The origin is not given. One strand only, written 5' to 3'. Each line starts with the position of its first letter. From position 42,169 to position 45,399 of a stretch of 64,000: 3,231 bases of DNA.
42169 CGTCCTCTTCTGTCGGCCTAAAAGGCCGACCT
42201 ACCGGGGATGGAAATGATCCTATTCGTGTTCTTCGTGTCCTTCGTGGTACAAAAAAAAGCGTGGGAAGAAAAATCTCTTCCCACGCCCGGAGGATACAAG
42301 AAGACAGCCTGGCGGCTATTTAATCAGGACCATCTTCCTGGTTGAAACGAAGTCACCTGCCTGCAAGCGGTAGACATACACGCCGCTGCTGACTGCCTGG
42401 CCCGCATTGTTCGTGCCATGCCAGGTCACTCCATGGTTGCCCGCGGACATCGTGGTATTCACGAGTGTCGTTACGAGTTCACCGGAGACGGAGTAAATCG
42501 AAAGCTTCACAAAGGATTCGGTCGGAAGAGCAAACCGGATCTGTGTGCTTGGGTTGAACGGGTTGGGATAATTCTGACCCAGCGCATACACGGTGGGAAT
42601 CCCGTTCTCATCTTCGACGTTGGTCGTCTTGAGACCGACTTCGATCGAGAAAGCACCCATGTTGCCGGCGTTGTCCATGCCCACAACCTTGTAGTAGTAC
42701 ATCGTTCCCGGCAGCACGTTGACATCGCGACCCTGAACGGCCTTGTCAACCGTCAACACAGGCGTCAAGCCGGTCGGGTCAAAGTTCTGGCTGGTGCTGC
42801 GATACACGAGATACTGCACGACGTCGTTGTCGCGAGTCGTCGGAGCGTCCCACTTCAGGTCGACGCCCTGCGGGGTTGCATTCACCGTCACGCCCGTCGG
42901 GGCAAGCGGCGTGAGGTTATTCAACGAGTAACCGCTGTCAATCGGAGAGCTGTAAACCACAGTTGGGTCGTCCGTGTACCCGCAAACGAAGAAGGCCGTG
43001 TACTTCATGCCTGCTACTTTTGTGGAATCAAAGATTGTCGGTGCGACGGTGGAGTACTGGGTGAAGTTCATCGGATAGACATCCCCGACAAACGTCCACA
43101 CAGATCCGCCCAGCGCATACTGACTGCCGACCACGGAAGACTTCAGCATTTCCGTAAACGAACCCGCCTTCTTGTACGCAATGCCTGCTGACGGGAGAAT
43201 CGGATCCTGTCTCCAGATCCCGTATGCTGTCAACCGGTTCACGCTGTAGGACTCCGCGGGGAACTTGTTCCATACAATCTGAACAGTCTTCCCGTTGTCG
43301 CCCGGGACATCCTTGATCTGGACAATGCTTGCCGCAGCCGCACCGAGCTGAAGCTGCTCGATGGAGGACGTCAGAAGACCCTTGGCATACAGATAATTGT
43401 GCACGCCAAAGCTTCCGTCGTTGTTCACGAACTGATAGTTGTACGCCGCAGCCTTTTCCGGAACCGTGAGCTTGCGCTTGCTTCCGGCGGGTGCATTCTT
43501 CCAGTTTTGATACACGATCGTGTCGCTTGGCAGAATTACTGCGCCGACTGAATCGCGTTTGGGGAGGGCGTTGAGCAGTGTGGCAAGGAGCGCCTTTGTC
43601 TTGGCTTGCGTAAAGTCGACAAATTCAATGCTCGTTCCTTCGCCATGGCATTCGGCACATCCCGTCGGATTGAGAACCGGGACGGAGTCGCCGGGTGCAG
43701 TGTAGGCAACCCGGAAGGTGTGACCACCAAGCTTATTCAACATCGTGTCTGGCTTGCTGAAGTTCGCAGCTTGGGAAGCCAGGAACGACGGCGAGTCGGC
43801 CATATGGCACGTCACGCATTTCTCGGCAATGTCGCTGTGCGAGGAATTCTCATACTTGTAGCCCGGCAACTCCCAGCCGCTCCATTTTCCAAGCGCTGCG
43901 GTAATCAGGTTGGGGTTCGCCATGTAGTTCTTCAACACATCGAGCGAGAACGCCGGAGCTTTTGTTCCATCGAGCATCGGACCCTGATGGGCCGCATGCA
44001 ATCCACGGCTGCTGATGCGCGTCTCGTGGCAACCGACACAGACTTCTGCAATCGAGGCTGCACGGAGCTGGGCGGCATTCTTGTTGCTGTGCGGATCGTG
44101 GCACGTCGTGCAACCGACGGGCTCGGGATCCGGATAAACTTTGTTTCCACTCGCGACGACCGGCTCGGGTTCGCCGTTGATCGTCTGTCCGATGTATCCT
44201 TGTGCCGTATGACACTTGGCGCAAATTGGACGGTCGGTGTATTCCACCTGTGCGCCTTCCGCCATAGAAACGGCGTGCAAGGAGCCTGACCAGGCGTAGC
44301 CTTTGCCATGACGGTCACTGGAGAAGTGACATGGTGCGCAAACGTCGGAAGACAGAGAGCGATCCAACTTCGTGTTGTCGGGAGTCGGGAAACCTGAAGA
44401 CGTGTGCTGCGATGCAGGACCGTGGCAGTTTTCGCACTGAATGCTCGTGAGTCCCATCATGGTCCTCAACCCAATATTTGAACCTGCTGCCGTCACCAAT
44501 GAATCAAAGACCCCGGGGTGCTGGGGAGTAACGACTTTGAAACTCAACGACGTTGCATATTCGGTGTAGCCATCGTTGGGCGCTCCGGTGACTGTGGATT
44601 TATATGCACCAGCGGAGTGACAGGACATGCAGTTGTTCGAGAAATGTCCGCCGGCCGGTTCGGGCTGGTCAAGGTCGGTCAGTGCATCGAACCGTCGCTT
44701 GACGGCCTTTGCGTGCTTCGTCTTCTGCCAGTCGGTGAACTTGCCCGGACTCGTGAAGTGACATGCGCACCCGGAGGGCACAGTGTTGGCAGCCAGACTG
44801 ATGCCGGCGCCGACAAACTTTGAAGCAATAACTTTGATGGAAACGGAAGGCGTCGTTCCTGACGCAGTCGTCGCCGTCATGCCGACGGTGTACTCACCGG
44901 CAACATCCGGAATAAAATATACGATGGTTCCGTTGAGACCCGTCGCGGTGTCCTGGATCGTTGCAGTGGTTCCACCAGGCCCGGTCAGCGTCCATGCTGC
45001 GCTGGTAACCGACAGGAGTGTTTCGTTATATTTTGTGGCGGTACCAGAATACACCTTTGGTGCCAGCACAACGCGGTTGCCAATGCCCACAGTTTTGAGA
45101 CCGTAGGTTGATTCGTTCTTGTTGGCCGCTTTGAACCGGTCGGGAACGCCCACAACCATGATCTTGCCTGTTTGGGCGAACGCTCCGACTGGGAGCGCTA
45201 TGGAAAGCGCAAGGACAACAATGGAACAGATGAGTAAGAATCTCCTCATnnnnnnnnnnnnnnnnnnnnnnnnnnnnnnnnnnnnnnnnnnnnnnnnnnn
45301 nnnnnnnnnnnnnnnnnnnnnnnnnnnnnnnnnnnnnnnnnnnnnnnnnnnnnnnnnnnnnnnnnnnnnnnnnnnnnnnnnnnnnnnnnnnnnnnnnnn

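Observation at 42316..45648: Octahaem (at least 8 CxxCH) cytochrome with FN3 and a T9SS sorting domain, preceded by a 400-bp untranslated leader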

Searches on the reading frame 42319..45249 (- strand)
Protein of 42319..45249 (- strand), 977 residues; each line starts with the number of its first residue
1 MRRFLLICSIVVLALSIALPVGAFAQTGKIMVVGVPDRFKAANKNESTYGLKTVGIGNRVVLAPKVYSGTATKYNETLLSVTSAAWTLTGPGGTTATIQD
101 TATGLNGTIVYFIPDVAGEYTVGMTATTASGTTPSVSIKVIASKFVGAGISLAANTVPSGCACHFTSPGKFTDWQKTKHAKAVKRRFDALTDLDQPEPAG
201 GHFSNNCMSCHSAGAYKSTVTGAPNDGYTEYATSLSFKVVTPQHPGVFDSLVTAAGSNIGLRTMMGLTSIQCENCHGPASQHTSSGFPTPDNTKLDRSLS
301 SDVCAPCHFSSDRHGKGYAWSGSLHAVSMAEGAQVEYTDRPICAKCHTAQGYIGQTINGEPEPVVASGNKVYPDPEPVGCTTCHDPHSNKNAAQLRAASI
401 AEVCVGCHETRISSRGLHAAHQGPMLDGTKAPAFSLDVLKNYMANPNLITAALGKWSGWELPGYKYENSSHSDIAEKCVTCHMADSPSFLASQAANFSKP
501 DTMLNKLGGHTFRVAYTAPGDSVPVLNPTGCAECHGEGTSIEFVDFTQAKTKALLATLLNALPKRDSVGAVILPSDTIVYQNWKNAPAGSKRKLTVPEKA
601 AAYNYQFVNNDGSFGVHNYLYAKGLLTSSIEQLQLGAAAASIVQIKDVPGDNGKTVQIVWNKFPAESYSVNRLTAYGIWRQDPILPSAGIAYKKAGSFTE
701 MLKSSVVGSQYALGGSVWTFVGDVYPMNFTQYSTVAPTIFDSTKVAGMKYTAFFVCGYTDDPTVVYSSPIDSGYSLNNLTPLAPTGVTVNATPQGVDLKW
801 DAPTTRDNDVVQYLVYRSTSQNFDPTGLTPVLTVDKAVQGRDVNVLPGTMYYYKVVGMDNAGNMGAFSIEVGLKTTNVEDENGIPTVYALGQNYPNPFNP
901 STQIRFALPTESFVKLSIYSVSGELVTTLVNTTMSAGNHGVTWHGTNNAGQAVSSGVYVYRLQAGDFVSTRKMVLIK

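Call 5: search_protein_families(library=pfam, proteins=[window:42319-45249:-], max_evalue=1)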
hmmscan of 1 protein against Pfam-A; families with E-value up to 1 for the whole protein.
window:42319-45249:- (977 aa): 10 families
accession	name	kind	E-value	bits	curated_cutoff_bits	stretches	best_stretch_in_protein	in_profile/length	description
PF09699.15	Paired_CXXCH_1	-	8.3e-11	41.8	20.6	1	379-410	7-38/41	Doubled CXXCH motif (Paired_CXXCH_1)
PF13860.13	FlgD_ig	-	1.2e-10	41.7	27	1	908-964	18-75/79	FlgD Ig-like domain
PF22113.1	Mtrc-MtrF_II-IV_dom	-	1.2e-08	35.1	30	3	206-350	30-166/176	Outer membrane cytochrome MtrC/MtrF-like, domains II/IV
PF14522.11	Cytochrome_C7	-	2.8e-07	30.7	24.8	3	269-348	13-67/67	Cytochrome c7 and related cytochrome c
PF13435.11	Cytochrome_C554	-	1.2e-06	29.8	20.8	2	162-219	4-63/84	Cytochrome c554 and c-prime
PF18962.6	Por_Secre_tail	-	5.9e-05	23.7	27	1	894-974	2-74/75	Secretion system C-terminal sorting domain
PF14537.11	Cytochrom_c3_2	-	0.0014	19.5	25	1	378-411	7-36/79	Cytochrome c3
PF13585.12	CHU_C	-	0.0083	16.7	27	1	914-964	29-72/86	CHU_C Type IX secretion signal domain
PF13442.11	Cytochrome_CBB3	-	0.16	12.8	27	0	201-221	8-28/68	Cytochrome C oxidase, cbb3-type, subunit III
PF00034.26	Cytochrom_C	-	0.21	13.4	21.3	0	203-221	8-26/90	Cytochrome c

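Call 6: search_protein_families(library=ncbifam, proteins=[window:42319-45249:-], max_evalue=1)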
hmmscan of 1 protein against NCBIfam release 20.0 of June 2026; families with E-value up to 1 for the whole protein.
window:42319-45249:- (977 aa): 16 families
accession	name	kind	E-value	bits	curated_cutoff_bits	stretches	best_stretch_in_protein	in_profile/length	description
NF041198.1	UshA_like_PCGU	equivalog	2.8e-10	39.4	275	2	163-310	414-510/519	UshA-like (seleno)protein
NF033707.1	T9SS_sortase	equivalog_domain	3.6e-10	38.2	420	1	892-963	1000-1076/1095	type IX secretion system sortase PorU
TIGR04183.1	Por_Secre_tail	domain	8.9e-09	35.2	23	1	894-974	2-70/72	T9SS type A sorting domain-containing protein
TIGR01905.1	paired_CXXCH_1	subfamily_domain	1.6e-08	34.3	25.2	1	379-410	8-38/41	doubled CXXCH domain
NF041028.1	decahem_GSU2203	exception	2.4e-08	33.5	325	1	268-410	66-209/317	GSU2203 family decaheme c-type cytochrome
TIGR03508.1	decahem_SO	subfamily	4.7e-08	32.8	192.2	1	267-410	32-176/258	DmsE family decaheme c-type cytochrome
NF052323.1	T9SSA_dep_M6i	equivalog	2.6e-07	29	600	1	893-968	960-1029/1043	T9SS-dependent M6-like inactivated metalloprotease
NF005176.1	PRK06655.1-1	equivalog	7e-06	26.1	230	1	910-964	95-149/197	flagellar hook assembly protein FlgD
NF038113.1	T9SSA_dep_M36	equivalog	0.0003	19.1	885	1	892-975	794-868/869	T9SS-dependent M36 family metallopeptidase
NF009276.0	PRK12633.1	equivalog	0.00078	19.2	383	1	914-966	131-183/234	flagellar basal body rod modification protein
NF052228.1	T9SS_PorZ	equivalog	0.0013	17.2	260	1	886-959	672-737/757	type IX secretion system anionic LPS delivery protein PorZ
NF053608.1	Lsa66_OmpA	equivalog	0.0019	16.7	700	2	845-962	216-336/581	fibronectin-binding adhesin Lsa66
NF009452.0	PRK12812.1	equivalog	0.0044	16.3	258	1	911-961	151-203/289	flagellar basal body rod modification protein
NF009453.0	PRK12813.1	equivalog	0.014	14.9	264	1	918-964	130-173/223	flagellar basal body rod modification protein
TIGR04315.1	octaheme_Shew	subfamily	0.029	13.4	375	1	342-410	189-252/440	tetrathionate reductase family octaheme c-type cytochrome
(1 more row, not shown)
